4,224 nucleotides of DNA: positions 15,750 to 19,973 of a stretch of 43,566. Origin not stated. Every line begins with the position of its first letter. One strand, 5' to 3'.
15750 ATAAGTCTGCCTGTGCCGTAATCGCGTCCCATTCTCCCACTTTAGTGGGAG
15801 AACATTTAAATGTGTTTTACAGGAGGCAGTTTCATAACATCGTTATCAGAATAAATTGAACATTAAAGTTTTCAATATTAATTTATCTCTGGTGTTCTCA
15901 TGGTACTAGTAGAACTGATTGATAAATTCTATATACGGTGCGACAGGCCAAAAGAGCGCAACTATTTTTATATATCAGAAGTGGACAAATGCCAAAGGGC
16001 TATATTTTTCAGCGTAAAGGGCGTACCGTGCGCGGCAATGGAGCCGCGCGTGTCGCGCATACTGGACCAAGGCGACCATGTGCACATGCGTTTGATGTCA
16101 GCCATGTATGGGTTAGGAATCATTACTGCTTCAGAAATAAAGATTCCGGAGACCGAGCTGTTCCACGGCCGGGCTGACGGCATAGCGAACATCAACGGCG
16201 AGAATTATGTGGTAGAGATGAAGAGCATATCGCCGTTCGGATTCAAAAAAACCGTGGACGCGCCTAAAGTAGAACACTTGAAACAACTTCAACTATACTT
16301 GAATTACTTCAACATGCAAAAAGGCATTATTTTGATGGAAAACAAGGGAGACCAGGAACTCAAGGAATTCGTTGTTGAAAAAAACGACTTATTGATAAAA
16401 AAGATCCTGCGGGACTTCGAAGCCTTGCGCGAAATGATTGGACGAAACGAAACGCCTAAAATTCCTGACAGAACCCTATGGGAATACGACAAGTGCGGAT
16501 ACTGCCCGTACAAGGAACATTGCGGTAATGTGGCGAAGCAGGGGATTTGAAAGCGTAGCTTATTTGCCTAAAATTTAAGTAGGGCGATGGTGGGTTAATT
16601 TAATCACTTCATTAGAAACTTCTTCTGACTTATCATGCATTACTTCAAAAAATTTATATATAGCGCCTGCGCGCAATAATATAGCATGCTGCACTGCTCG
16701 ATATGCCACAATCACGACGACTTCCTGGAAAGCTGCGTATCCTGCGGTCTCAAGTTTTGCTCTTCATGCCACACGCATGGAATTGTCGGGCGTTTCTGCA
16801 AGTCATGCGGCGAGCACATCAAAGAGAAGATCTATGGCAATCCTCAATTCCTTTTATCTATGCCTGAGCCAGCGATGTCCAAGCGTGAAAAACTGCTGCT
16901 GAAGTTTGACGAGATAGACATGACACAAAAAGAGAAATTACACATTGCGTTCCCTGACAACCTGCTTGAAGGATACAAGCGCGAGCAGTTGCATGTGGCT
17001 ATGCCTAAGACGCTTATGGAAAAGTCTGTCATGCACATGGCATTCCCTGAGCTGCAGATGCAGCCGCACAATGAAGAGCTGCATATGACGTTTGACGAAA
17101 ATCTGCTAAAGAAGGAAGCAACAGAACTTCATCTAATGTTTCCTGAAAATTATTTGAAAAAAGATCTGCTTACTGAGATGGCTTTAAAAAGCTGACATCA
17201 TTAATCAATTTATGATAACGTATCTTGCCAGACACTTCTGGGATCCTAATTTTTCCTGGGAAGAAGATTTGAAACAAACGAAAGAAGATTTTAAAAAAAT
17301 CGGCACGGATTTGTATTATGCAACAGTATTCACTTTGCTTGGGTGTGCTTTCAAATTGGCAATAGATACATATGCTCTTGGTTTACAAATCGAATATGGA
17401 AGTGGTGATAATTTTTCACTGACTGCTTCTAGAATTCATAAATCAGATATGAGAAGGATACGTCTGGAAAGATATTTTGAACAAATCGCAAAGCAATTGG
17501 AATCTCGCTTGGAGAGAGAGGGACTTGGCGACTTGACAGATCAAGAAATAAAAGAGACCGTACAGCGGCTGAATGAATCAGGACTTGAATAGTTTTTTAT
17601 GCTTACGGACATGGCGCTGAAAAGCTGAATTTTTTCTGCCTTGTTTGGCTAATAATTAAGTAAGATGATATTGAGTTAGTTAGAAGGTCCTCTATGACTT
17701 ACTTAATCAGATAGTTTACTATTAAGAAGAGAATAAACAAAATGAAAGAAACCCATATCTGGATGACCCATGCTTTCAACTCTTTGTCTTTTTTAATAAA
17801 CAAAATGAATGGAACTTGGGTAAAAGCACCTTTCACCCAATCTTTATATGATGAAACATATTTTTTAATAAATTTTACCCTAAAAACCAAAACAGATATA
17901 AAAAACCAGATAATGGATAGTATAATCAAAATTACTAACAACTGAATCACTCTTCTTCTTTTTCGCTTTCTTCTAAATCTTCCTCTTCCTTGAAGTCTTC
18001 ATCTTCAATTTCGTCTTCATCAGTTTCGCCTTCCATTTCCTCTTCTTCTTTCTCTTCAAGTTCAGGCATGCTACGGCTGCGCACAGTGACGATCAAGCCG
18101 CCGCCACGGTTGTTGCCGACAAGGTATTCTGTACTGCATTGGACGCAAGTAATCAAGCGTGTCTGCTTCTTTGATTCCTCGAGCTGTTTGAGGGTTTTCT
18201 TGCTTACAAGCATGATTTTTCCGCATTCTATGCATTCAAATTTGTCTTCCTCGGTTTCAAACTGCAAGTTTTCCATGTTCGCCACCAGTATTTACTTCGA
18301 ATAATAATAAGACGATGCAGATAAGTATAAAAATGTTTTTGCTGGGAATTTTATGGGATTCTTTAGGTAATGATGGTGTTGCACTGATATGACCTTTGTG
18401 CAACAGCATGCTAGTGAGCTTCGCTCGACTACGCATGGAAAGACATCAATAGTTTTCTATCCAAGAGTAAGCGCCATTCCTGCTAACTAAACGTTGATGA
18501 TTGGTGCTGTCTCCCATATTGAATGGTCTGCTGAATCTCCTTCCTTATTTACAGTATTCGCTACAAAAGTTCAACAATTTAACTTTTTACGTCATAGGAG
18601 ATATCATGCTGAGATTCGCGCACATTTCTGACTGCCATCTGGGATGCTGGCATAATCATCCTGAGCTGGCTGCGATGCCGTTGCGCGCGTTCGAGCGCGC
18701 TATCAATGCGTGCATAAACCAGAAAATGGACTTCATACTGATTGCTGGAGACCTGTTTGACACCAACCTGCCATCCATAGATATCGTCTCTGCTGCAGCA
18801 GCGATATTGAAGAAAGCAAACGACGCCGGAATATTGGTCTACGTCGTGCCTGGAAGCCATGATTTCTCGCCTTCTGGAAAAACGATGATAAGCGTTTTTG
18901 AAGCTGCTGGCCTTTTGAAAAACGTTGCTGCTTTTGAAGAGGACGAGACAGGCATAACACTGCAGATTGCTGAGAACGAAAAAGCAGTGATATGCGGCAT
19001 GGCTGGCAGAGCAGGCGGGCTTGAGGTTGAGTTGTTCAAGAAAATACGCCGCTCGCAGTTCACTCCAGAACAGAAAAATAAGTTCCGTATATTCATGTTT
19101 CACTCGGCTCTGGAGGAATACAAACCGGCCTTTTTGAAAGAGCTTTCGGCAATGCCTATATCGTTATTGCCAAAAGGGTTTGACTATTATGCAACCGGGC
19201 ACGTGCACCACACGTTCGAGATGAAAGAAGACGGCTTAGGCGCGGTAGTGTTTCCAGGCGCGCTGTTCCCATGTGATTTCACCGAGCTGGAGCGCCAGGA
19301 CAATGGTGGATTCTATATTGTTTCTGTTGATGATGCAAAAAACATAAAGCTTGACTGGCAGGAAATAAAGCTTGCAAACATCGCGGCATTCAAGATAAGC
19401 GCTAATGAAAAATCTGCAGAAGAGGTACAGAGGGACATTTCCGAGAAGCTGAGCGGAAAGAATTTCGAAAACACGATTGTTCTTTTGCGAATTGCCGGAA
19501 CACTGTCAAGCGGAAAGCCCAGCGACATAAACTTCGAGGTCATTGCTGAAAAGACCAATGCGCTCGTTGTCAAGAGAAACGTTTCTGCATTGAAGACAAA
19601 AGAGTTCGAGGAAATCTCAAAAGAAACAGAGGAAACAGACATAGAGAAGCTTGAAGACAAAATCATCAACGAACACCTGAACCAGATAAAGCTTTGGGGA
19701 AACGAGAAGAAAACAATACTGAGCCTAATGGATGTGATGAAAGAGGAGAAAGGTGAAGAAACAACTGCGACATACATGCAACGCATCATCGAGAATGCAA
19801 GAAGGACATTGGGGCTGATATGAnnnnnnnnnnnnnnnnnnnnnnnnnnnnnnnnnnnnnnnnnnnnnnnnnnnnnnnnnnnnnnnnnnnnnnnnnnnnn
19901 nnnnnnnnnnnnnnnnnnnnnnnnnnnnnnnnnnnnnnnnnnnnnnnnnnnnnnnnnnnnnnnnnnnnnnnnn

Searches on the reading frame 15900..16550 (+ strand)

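Call 47: search_protein_families(library=pfam, proteins=[window:15900-16550:+], max_evalue=0.001)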
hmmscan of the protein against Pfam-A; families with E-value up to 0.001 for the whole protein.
window:15900-16550:+ (216 aa): 2 families
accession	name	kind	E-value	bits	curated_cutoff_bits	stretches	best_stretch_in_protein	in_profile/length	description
PF12705.13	PDDEXK_1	-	5.4e-06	27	22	1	88-208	124-246/247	PD-(D/E)XK nuclease superfamily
PF01930.23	Cas_Cas4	-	0.00028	21.4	22.7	1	29-208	9-158/160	Domain of unknown function DUF83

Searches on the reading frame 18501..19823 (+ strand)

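Call 47: search_protein_families(library=pfam, proteins=[window:18501-19823:+], max_evalue=0.001)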
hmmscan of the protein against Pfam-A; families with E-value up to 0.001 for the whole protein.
window:18501-19823:+ (440 aa): 2 families
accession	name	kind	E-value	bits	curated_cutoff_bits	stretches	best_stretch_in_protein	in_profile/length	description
PF00149.33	Metallophos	-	1.1e-14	55.7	21.5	1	37-237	1-190/191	Calcineurin-like phosphoesterase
PF12850.12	Metallophos_2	-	1.5e-05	25.5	27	1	38-260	2-140/154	Calcineurin-like phosphoesterase superfamily domain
